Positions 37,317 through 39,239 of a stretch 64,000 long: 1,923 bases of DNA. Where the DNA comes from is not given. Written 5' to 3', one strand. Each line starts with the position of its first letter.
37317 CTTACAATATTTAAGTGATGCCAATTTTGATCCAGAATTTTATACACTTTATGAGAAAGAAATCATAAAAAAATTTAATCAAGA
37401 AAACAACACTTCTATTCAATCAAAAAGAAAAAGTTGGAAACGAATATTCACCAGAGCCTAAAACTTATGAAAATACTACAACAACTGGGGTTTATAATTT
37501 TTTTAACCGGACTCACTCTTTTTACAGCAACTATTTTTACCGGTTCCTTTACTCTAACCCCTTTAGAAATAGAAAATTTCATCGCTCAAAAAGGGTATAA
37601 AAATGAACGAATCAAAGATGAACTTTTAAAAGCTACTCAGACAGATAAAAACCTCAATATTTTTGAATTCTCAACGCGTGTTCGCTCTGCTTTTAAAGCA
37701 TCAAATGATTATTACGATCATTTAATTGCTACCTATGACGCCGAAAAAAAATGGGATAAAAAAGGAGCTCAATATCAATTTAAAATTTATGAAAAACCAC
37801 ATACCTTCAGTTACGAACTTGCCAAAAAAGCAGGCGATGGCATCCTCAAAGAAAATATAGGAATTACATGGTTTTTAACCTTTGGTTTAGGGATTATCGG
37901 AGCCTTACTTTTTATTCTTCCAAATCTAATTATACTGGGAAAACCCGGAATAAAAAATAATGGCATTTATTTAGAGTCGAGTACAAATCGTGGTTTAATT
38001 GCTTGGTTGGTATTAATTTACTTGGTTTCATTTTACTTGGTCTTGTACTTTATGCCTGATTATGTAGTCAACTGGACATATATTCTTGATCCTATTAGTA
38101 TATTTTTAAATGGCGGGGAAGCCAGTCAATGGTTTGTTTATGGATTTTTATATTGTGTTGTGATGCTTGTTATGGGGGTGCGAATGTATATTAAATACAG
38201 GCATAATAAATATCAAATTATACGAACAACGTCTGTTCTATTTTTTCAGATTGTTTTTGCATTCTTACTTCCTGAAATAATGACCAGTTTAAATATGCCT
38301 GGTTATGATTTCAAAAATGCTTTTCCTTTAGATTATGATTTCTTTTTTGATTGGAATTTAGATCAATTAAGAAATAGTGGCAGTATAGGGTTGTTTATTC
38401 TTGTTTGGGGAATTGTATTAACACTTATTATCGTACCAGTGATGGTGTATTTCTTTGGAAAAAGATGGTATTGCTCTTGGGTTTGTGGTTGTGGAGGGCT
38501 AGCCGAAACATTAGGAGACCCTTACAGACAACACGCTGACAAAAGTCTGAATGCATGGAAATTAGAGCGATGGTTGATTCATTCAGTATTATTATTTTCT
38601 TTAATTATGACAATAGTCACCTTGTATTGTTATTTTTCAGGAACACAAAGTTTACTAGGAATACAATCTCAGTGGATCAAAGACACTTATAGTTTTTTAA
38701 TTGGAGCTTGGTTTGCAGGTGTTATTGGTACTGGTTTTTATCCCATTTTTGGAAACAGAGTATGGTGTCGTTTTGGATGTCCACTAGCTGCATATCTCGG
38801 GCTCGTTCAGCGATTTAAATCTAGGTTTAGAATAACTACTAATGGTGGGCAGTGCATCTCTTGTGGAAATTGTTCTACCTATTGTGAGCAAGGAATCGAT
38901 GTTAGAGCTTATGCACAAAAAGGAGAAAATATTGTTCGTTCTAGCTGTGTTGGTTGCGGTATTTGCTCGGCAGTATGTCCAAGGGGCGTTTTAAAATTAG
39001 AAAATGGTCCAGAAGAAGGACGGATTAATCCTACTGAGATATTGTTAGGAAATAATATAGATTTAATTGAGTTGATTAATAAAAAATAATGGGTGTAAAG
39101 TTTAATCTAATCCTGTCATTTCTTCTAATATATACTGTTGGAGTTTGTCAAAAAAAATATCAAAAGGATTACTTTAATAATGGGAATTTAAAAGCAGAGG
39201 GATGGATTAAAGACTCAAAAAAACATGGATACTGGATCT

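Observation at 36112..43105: Seven translationally coupled genes joining an NAD(P)H/FAD oxidoreductase and NapH-like polyferredoxin pair to a three-enzyme membrane glycosylation module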

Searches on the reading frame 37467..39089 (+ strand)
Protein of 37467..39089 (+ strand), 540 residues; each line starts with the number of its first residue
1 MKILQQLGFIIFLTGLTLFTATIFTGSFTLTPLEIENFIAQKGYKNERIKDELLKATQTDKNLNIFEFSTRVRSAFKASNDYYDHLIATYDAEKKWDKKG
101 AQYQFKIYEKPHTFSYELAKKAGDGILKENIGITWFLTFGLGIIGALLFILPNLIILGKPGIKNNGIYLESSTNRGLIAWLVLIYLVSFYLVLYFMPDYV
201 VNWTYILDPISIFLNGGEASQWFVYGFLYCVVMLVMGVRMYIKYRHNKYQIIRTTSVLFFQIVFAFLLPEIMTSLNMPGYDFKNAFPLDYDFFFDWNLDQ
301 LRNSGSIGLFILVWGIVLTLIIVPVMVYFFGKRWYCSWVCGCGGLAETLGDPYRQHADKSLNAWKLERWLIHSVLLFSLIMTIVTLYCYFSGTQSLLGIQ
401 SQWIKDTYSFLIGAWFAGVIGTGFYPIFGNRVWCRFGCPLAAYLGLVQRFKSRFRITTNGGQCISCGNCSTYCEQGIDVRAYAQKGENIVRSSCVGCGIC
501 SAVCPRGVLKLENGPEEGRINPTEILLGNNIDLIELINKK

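Call 3: search_protein_families(library=pfam, proteins=[window:37467-39089:+], max_evalue=0.01)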
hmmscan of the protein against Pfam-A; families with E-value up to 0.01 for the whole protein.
window:37467-39089:+ (540 aa): 9 families
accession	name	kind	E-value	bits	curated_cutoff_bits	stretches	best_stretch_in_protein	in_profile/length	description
PF14697.11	Fer4_21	-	3e-08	34.1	35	1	461-507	6-55/59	4Fe-4S dicluster domain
PF12801.12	Fer4_5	-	2.6e-07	30.9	22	2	316-355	4-43/48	4Fe-4S binding domain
PF13187.11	Fer4_9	-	6.5e-07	29.7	27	1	462-508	1-51/52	4Fe-4S dicluster domain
PF13237.11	Fer4_10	-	6.5e-07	29.6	25.5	1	458-505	4-53/53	4Fe-4S dicluster domain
PF12838.12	Fer4_7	-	2.5e-06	28.3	27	1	462-508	1-52/52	4Fe-4S dicluster domain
PF13534.11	Fer4_17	-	4.6e-06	27.5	22.2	0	490-508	42-60/61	4Fe-4S dicluster domain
PF12837.12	Fer4_6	-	1.1e-05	25.6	25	1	489-509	4-24/24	4Fe-4S binding domain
PF00037.32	Fer4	-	2.9e-05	24.1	21.1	1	489-509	3-23/24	4Fe-4S binding domain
PF13183.11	Fer4_8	-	7.7e-05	23.6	27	0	493-508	53-68/68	4Fe-4S dicluster domain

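Call 4: search_protein_families(library=ncbifam, proteins=[window:37467-39089:+], max_evalue=0.01)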
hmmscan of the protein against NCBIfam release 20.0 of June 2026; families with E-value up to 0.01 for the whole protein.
window:37467-39089:+ (540 aa): 38 families (the best 25 are shown)
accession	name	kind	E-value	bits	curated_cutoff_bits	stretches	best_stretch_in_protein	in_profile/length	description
TIGR02163.1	napH_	subfamily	9.2e-17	61.4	213.05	1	319-512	65-254/255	NapH/MauN family ferredoxin-type protein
NF007013.0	PRK09477.1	equivalog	2.4e-14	53.1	234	1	315-513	84-278/286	quinol dehydrogenase ferredoxin subunit NapH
TIGR02179.1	PorD_KorD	subfamily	9e-07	28.9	60.05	1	459-511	23-74/78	2-oxoacid:acceptor oxidoreductase, delta subunit, pyruvate/2-ketoisovalerate family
NF006183.0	PRK08318.1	equivalog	2.3e-06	26.6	335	1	459-513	340-399/422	NAD-dependent dihydropyrimidine dehydrogenase subunit PreA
TIGR02936.1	fdxN_nitrog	equivalog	6.9e-06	26.1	80.55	1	488-520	17-49/91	ferredoxin III, nif-specific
NF040770.1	hetero_SS_HdrA2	exception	8e-06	24.2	1100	1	460-516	576-630/777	CoB-CoM heterodisulfide reductase HdrA2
NF043039.1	HgcAB_like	equivalog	8.4e-06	25.6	285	2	313-509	161-349/350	HgcAB-like fusion protein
TIGR01971.1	NuoI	subfamily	1e-05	25.1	113.05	1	446-520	25-109/121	NADH-quinone oxidoreductase, chain I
NF007204.0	PRK09625.1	equivalog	1.2e-05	25.4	125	1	459-507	57-104/133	pyruvate flavodoxin oxidoreductase subunit delta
NF040684.1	PorD_Arch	equivalog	1.3e-05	25.1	120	1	454-511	25-81/85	pyruvate synthase subunit PorD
NF006221.0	PRK08348.1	subfamily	1.7e-05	24.5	124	1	453-512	36-95/136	NADH-plastoquinone oxidoreductase subunit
TIGR04395.1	cutC_activ_rSAM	equivalog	2e-05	24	360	1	437-511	29-105/309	choline TMA-lyase-activating enzyme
NF040864.1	HgcB_ferredoxin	equivalog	4.3e-05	23.3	99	1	489-513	11-35/93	mercury methylation ferredoxin HgcB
TIGR03287.1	methan_mark_16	hypoth_equivalog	5.1e-05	21.9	363.95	1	453-514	294-352/391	methanogenesis marker 16 metalloprotein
NF009053.0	PRK12387.1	subfamily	6.4e-05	22.8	204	1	457-513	34-94/180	formate hydrogenlyase complex iron-sulfur subunit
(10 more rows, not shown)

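Call 9: find_related_loci(query=window:37467-39089:+, collection=genome_contigs, flank=10000)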
Query window:37467-39089:+ (540 aa) in genome_contigs; peptide patterns used: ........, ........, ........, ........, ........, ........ (x = any residue, [..] = any of these).
599 stretches matched a pattern (row limit reached: there are more); 586 encode a relative of the query (tblastn E <= 1e-3); the best 80 are kept; 80 distinct loci.
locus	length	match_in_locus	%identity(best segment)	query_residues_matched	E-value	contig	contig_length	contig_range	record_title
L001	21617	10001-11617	84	1-539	0e+0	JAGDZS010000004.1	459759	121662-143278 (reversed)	MAG: Flavobacteriaceae bacterium isolate FR12bac9 FR12ZCynBig_contig_1971, whole genome shotgun sequence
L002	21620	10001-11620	84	1-540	0e+0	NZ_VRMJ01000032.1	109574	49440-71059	Polaribacter septentrionalilitoris strain ANORD1 seq32_Polaribacter_sp._ANORD1, whole genome shotgun sequence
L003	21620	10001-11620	84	1-540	0e+0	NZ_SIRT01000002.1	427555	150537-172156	Hyunsoonleella flava strain T58 contig2, whole genome shotgun sequence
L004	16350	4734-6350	85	1-540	0e+0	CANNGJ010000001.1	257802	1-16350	uncultured Tenacibaculum sp. isolate 4-96.fasta genome assembly, contig: NODE_1, whole genome shotgun sequence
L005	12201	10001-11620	83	1-540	0e+0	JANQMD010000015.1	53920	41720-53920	MAG: Flavobacteriaceae bacterium isolate PL25a_bin.84 k99_4852880, whole genome shotgun sequence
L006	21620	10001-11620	84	1-540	0e+0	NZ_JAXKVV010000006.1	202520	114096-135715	Aureibaculum sp. 2210JD6-5 contig6, whole genome shotgun sequence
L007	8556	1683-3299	84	1-540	0e+0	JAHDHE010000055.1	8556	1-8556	MAG: Tenacibaculum sp. isolate MAG-62 ND_4842, whole genome shotgun sequence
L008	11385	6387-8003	83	1-540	0e+0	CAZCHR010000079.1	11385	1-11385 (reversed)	MAG TPA_asm: uncultured Tenacibaculum sp. isolate binchicken_co366_158 genome assembly, contig: NODE_3982_length_11385_c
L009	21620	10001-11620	83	1-540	0e+0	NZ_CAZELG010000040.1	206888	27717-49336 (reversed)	Tenacibaculum halocynthiae isolate P-R2A1-2(T) THALO_Contig_46, whole genome shotgun sequence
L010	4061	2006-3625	84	1-540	0e+0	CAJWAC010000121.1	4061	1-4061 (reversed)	MAG TPA_asm: uncultured Polaribacter sp. isolate SRR5469033_bin.61_MetaBAT_v2.12.1_MAG genome assembly, contig: NODE_201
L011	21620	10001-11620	83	1-540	0e+0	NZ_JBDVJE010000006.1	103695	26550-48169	MAG: Polaribacter sp. isolate LC.106.F.A4_166_47 LC_106_F_A4_166_47_000000000006, whole genome shotgun sequence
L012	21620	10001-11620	83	1-540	0e+0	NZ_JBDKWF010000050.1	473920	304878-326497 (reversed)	Pseudotenacibaculum sp. MALMAid0570 k141_51, whole genome shotgun sequence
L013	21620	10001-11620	82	1-540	0e+0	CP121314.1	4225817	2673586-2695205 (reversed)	MAG: Flavobacteriaceae bacterium isolate NCC532_bact_2753 chromosome, complete genome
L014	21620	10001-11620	83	1-540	0e+0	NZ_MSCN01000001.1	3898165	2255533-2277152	Polaribacter porphyrae strain NBRC 108759 scaffold00001, whole genome shotgun sequence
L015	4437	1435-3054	83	1-540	0e+0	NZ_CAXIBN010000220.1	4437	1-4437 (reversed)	MAG: uncultured Wocania sp. isolate ERR7163070_concoct_180 ERZ8868561.17073, whole genome shotgun sequence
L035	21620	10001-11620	81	1-540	0e+0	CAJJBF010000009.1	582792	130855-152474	MAG: Flammeovirgaceae bacterium UBA4465 isolate FRAM18_bin121 genome assembly, contig: FRAM17_bin121-9, whole genome sho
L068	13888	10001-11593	77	1-530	0e+0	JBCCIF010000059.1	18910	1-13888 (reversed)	MAG: Bacteroidota bacterium isolate P01_B01_bin.84 k141_3217028_length_18910_cov_48.5653, whole genome shotgun sequence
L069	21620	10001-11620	75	1-540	0e+0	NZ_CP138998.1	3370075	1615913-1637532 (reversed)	Dokdonia sp. R86516 chromosome, complete genome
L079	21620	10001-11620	74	1-539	0e+0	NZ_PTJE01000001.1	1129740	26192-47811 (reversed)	Nonlabens xylanidelens strain DSM 16809 LY01DRAFT_scaffold00001.1, whole genome shotgun sequence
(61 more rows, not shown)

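Call 14: find_homologous_proteins(query=window:37467-39089:+, max_evalue=0.00001)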
Query window:37467-39089:+ (540 aa): 8000 proteins with E <= 0.00001 among 8000 candidates; the best 120 are listed.
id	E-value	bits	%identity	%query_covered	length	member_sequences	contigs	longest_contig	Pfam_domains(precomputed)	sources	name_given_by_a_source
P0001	0.0e+0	1096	85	100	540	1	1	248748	PF14697.12,PF12801.13,PF12837.13,PF12838.13,PF13534.12,PF13237.12,PF13187.12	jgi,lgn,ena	-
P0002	0.0e+0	1094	84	100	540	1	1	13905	PF14697.12,PF12801.13,PF12837.13,PF12838.13,PF13534.12,PF13237.12,PF13187.12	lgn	-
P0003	0.0e+0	1093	85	100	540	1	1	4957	PF14697.12,PF12801.13,PF12837.13,PF00037.33,PF12838.13,PF13534.12,PF13237.12,PF13187.12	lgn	-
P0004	0.0e+0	1090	84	100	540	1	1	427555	PF14697.12,PF12801.13,PF12838.13,PF13534.12,PF13237.12,PF13187.12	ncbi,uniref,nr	ncbi:4Fe-4S binding protein [Hyunsoonleella flava]|uniref:4Fe-4S binding protein n=1 Tax=Hyunsoonlee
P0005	0.0e+0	1088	85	100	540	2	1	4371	PF14697.12,PF12801.13,PF12837.13,PF12838.13,PF13534.12,PF13237.12,PF13187.12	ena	-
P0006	0.0e+0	1087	84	100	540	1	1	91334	PF14697.12,PF12801.13,PF12837.13,PF00037.33,PF12838.13,PF13534.12,PF13237.12,PF13187.12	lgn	-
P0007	0.0e+0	1085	83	100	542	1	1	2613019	PF14697.12,PF12801.13,PF12838.13,PF13534.12,PF13237.12,PF13187.12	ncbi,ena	-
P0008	0.0e+0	1085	83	100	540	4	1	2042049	PF14697.12,PF12801.13,PF12837.13,PF12838.13,PF13534.12,PF13237.12,PF13187.12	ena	-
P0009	0.0e+0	1085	84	100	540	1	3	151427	PF14697.12,PF12801.13,PF12837.13,PF12838.13,PF13534.12,PF13237.12,PF13187.12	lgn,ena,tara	tara:strand:- start:12745 stop:14367 length:1623 start_codon:yes stop_codon:yes gene_type:complete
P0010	0.0e+0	1084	83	100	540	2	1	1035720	PF14697.12,PF12801.13,PF12837.13,PF12838.13,PF13534.12,PF13237.12,PF13187.12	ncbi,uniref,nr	ncbi:4Fe-4S binding protein [uncultured Polaribacter sp.]|uniref:4Fe-4S binding protein n=1 Tax=uncu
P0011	0.0e+0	1084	83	100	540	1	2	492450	PF14697.12,PF12801.13,PF12838.13,PF13534.12,PF13237.12,PF13187.12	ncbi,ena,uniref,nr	ncbi:4Fe-4S binding protein [uncultured Polaribacter sp.]|uniref:4Fe-4S binding protein n=1 Tax=uncu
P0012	0.0e+0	1083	84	100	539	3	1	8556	PF14697.12,PF12801.13,PF12837.13,PF12838.13,PF13534.12,PF13237.12,PF13187.12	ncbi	-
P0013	0.0e+0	1083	83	100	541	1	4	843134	PF14697.12,PF12801.13,PF12837.13,PF12838.13,PF13534.12,PF13237.12,PF13187.12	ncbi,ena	-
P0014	0.0e+0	1083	83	100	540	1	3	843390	PF14697.12,PF12801.13,PF12837.13,PF12838.13,PF13534.12,PF13237.12,PF13187.12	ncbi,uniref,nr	ncbi:4Fe-4S binding protein [Polaribacter aquimarinus]|uniref:FeS-binding protein n=1 Tax=Polaribact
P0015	0.0e+0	1082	83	100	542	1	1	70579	PF14697.12,PF12801.13,PF12838.13,PF13534.12,PF13237.12,PF13187.12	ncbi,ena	-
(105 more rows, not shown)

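Call 16: search_protein_families(library=pfam, proteins=[L069:7560-8303:-, L069:2577-3836:-, L069:3899-5218:-, L069:11901-12590:+, L069:12587-13138:+, L069:13188-13553:+, L069:13878-16301:+, L035:7102-8421:-, L035:11765-12523:+, L079:11786-12757:-], max_evalue=0.001)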
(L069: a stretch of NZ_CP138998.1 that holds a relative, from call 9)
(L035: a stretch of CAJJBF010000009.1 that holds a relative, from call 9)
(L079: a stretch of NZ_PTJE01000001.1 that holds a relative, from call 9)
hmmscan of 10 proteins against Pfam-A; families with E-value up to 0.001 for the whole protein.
L069:7560-8303:- (247 aa): 1 family
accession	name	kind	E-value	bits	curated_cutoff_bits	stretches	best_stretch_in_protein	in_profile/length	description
PF04784.19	DUF547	-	1.7e-22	80.2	27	1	83-180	8-121/125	Protein of unknown function, DUF547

L069:2577-3836:- (419 aa): 0 families

L069:3899-5218:- (439 aa): 1 family
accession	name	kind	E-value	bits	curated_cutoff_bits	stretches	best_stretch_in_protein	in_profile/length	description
PF07244.20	POTRA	-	3.5e-08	34.5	21.3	1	41-112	1-78/79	Surface antigen variable number repeat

L069:11901-12590:+ (229 aa): 6 families
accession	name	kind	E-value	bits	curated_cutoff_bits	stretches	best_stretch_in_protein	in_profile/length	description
PF08445.16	FR47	-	9e-10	38.9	22.1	1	138-222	2-85/86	FR47-like protein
PF13508.13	Acetyltransf_7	-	1.4e-08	35.5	27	1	136-216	4-84/84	Acetyltransferase (GNAT) domain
PF00583.31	Acetyltransf_1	-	7e-08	33.2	20.7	1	133-214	31-116/116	Acetyltransferase (GNAT) family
PF13673.13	Acetyltransf_10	-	1.5e-06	28.7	23.6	1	137-218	33-111/128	Acetyltransferase (GNAT) domain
PF12746.13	GNAT_acetyltran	-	4.5e-06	26.9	26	1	138-218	160-238/243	GNAT acetyltransferase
PF13527.13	Acetyltransf_9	-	6.2e-05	23.4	25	1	130-216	36-126/127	Acetyltransferase (GNAT) domain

L069:12587-13138:+ (183 aa): 3 families
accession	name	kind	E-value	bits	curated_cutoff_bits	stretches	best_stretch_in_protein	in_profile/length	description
PF05163.17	DinB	-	5.9e-12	46.3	23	1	33-178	7-151/165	DinB family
PF12867.12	DinB_2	-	1e-11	45.8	24.8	1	38-165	2-128/128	DinB superfamily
PF07609.16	DUF1572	-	2.9e-06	27.6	23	1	28-167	4-144/163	Protein of unknown function (DUF1572)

L069:13188-13553:+ (121 aa): 1 family
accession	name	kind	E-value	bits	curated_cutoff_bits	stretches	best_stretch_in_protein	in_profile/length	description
PF09966.14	DUF2200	-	4.5e-52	175.3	22.8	1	10-119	1-111/111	Uncharacterized protein conserved in bacteria (DUF2200)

L069:13878-16301:+ (807 aa): 5 families
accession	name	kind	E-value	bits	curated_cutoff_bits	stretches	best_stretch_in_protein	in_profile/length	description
PF00593.30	TonB_dep_Rec_b-barrel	-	8.1e-43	148.3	27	1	336-778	22-435/436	TonB dependent receptor-like, beta-barrel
PF07715.20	Plug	-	4.2e-17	63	23.9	1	136-228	4-101/107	TonB-dependent Receptor Plug Domain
PF13715.12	CarbopepD_reg_2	-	6.4e-14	52.2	32.2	1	27-110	4-87/88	CarboxypepD_reg-like domain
PF13620.12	CarboxypepD_reg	-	6.7e-10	39.6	32.3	1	23-99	1-81/82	Carboxypeptidase regulatory-like domain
PF09430.16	EMC7_beta-sandw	-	1e-07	32.6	26.6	1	31-100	2-73/122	ER membrane protein complex subunit 7, beta-sandwich domain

L035:7102-8421:- (439 aa): 1 family
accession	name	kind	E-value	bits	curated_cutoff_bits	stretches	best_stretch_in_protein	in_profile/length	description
PF07690.21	MFS_1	-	1.6e-16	60.6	33.4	1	48-385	15-339/347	Major Facilitator Superfamily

L035:11765-12523:+ (252 aa): 1 family
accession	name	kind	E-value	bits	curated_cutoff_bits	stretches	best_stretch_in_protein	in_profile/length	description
PF07978.19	NIPSNAP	-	2.2e-13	50.7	22.3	1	153-249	1-95/102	NIPSNAP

L079:11786-12757:- (323 aa): 12 families
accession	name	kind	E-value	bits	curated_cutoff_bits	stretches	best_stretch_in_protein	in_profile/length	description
PF13738.12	Pyr_redox_3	-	3.1e-97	325.9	30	1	13-294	1-305/305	Pyridine nucleotide-disulphide oxidoreductase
PF07992.20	Pyr_redox_2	-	1e-28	101.1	26.1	1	10-301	1-282/291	Pyridine nucleotide-disulphide oxidoreductase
PF00070.33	Pyr_redox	-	8.6e-11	42.7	22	1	163-231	1-69/82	Pyridine nucleotide-disulphide oxidoreductase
PF03486.20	HI0933_like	-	7.7e-09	35.8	50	1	10-42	1-33/244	HI0933-like protein Rossmann domain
PF01266.30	DAO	-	5.8e-07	29.8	27.9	1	11-43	1-33/353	FAD dependent oxidoreductase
PF12831.13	FAD_oxidored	-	3.2e-06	27.2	27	0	11-42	1-32/416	FAD dependent oxidoreductase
PF13434.12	Lys_Orn_oxgnase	-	1.1e-05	25.2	21.3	0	111-187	131-214/339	L-lysine 6-monooxygenase/L-ornithine 5-monooxygenase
PF00743.25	FMO-like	-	1.1e-05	24.6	22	0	204-280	283-354/532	Flavin-binding monooxygenase-like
PF01134.28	GIDA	-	2e-05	24.3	22.1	0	11-38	1-28/391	Glucose inhibited division protein A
PF01946.23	Thi4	-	5.6e-05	22.9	26.2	0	10-40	18-49/235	Thi4 family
PF00890.30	FAD_binding_2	-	0.00014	21.6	20.4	1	11-45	1-35/414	FAD binding domain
PF13450.12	NAD_binding_8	-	0.00086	20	21.9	0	14-42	1-29/68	NAD(P)-binding Rossmann-like domain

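Call 18: search_solved_structures(query=window:37467-39089:+, max_evalue=0.01)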
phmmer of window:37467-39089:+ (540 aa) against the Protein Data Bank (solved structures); distinct sequences matched with E-value up to 0.01: 12.
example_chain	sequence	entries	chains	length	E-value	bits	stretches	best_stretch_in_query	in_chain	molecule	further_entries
9sfi_A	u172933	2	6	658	2.8e-06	29.4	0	450-517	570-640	CoB--CoM heterodisulfide reductase iron-sulfur subunit A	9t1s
9sfi_T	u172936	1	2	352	0.001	20.9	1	436-522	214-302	4Fe-4S ferredoxin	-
7p5h_A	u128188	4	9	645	0.001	20.9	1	458-514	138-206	Fe-hydrogenase, subunit alpha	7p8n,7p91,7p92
1kf6_B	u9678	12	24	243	0.0017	20.2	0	467-510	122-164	FUMARATE REDUCTASE IRON-SULFUR PROTEIN | Fumarate reductase iron-sulfur subunit | Fumarate reductase (Anaerobic), Fe-S subunit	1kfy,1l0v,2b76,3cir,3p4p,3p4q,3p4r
5c4i_B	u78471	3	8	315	0.0025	19.6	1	461-510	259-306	Oxalate oxidoreductase subunit delta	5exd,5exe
2fug_9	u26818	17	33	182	0.0048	18.7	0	490-537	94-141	NADH-quinone oxidoreductase chain 9 | NADH-QUINONE OXIDOREDUCTASE SUBUNIT 9 | NADH-quinone oxidoreductase subunit I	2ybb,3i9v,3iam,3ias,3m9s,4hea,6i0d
5odc_A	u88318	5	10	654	0.006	18.4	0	461-511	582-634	Heterodisulfide reductase, subunit A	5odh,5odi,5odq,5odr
7npa_A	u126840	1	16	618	0.0068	18.2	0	491-516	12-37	Coenzyme F420-dependent sulfite reductase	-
9lay_B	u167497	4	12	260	0.007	18.1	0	470-510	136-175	4Fe-4S ferredoxin iron-sulfur binding domain protein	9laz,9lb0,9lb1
9sw6_G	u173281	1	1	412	0.0072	18.1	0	452-511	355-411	Polyferredoxin protein MvhB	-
8rvu_a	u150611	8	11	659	0.0075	18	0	489-533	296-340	H(2):CoB-CoM heterodisulfide,ferredoxin reductase subunit A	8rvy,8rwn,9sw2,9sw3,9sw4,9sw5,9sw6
7z0s_F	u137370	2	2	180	0.0091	17.8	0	455-513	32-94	Formate hydrogenlyase subunit 6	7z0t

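Call 21: find_homologous_proteins(query=L068:12300-13787:+, max_evalue=1e-10)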
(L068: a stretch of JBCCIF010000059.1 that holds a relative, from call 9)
Query L068:12300-13787:+ (495 aa): 8000 proteins with E <= 1e-10 among 8000 candidates; the best 120 are listed.
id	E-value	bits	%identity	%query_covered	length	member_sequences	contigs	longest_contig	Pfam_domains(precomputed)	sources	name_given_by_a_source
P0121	0.0e+0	1125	100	100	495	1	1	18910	PF13632.13,PF13506.14,PF13641.13,PF00535.33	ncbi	ncbi:MAG: cellulose synthase family protein [Bacteroidota bacterium]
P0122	5.9e-298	1006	88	100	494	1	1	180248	PF13632.13,PF13506.14,PF13641.13,PF00535.33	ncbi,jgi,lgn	-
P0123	5.7e-284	960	84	100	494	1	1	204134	PF13632.13,PF13506.14,PF13641.13,PF00535.33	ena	-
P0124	5.0e-250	848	72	99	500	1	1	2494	PF13632.13,PF13506.14,PF13641.13,PF00535.33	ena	-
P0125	8.6e-248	841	78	91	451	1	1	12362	PF13632.13,PF13506.14,PF13641.13,PF00535.33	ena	-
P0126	1.3e-244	831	72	99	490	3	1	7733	PF13632.13,PF13506.14,PF13641.13,PF00535.33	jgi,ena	jgi:cellulose synthase/poly-beta-1,6-N-acetylglucosamine synthase-like glycosyltransferase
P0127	4.8e-244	829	72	99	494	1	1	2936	PF13632.13,PF13506.14,PF13641.13,PF00535.33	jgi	-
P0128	2.0e-243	827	72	100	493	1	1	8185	PF13632.13,PF13506.14,PF13641.13,PF00535.33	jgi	-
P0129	2.0e-240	817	70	100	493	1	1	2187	PF13632.13,PF13506.14,PF13641.13,PF00535.33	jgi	jgi:cellulose synthase/poly-beta-1,6-N-acetylglucosamine synthase-like glycosyltransferase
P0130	4.1e-238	809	68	100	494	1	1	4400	PF13632.13,PF13506.14,PF13641.13,PF00535.33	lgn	-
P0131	1.8e-235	800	69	100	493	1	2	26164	PF13632.13,PF13506.14,PF13641.13,PF00535.33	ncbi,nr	ncbi:MAG: glycosyltransferase [Flavobacteriales bacterium]|nr:glycosyltransferase [Flavobacteriales 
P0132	3.2e-234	796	69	100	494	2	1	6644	PF13632.13,PF13506.14,PF13641.13,PF00535.33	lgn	-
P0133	7.1e-234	795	70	100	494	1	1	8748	PF13632.13,PF13506.14,PF13641.13,PF00535.33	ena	-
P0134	1.5e-233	794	71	97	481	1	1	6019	PF13632.13,PF13506.14,PF13641.13,PF00535.33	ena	-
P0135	6.0e-230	782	67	100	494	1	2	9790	PF13632.13,PF13506.14,PF13641.13,PF00535.33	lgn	-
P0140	3.3e-226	770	68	100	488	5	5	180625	PF13632.13,PF13506.14,PF13641.13,PF00535.33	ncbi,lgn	ncbi:MAG: cellulose synthase/poly-beta-1,6-N-acetylglucosamine synthase-like glycosyltransferase [Li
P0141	9.7e-225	765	68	96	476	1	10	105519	PF13632.13,PF13506.14,PF13641.13,PF00535.33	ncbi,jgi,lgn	ncbi:MAG: cellulose synthase/poly-beta-1,6-N-acetylglucosamine synthase-like glycosyltransferase [Pa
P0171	1.5e-215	735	65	99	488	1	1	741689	PF13632.13,PF13506.14,PF13641.13,PF00535.33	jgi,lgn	jgi:cellulose synthase/poly-beta-1,6-N-acetylglucosamine synthase-like glycosyltransferase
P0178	1.3e-213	728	62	100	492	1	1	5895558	PF13632.13,PF13506.14,PF13641.13,PF00535.33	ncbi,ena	-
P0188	1.7e-211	721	65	100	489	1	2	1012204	PF13632.13,PF13506.14,PF13641.13,PF00535.33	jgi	jgi:cellulose synthase/poly-beta-1,6-N-acetylglucosamine synthase-like glycosyltransferase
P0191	2.1e-211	721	62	100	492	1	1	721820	PF13632.13,PF13506.14,PF13641.13,PF00535.33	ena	-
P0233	1.4e-206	705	62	100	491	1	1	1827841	PF13632.13,PF13506.14,PF13641.13,PF00535.33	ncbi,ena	-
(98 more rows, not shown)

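Call 22: find_encoding_contigs(protein=P0178, flank=8000, max_places=2)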
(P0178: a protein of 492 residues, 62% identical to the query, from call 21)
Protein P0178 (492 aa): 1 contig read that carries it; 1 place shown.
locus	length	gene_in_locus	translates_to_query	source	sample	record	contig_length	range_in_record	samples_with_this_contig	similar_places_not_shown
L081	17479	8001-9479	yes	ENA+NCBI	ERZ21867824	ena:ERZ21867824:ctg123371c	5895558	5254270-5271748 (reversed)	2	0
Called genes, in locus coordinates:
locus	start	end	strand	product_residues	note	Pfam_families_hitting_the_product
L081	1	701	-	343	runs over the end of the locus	PF22612:GH113, PF13547:GTA_TIM (faint)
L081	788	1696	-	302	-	PF22612:GH113, PF13547:GTA_TIM (faint)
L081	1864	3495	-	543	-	PF04784:DUF547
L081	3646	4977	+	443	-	PF01266:DAO (faint), PF07992:Pyr_redox_2, PF13454:NAD_binding_9 (faint), PF13738:Pyr_redox_3, PF00070:Pyr_redox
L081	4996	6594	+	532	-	PF12801:Fer4_5 (weak), PF13187:Fer4_9 (weak), PF12837:Fer4_6 (faint), PF13237:Fer4_10 (weak), PF13534:Fer4_17 (faint), PF12838:Fer4_7 (weak), PF14697:Fer4_21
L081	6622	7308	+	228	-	-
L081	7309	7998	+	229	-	PF00535:Glycos_transf_2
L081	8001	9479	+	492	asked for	PF13506:Glyco_transf_21, PF00535:Glycos_transf_2, PF13641:Glyco_tranf_2_3, PF13632:Glyco_trans_2_3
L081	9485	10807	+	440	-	PF26314:MptA_B_family, PF09594:GT87 (weak)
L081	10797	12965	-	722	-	PF07696:7TMR-DISMED2, PF07695:7TMR-DISM_7TM, PF07228:SpoIIE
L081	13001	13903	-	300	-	PF02899:Phage_int_SAM_1, PF13495:Phage_int_SAM_4 (weak), PF00589:Phage_integrase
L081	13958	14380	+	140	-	PF01220:DHquinase_II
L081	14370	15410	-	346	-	PF00535:Glycos_transf_2, PF13641:Glyco_tranf_2_3, PF13632:Glyco_trans_2_3 (weak)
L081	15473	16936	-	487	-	PF20094:GWxTD_dom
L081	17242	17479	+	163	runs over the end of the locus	-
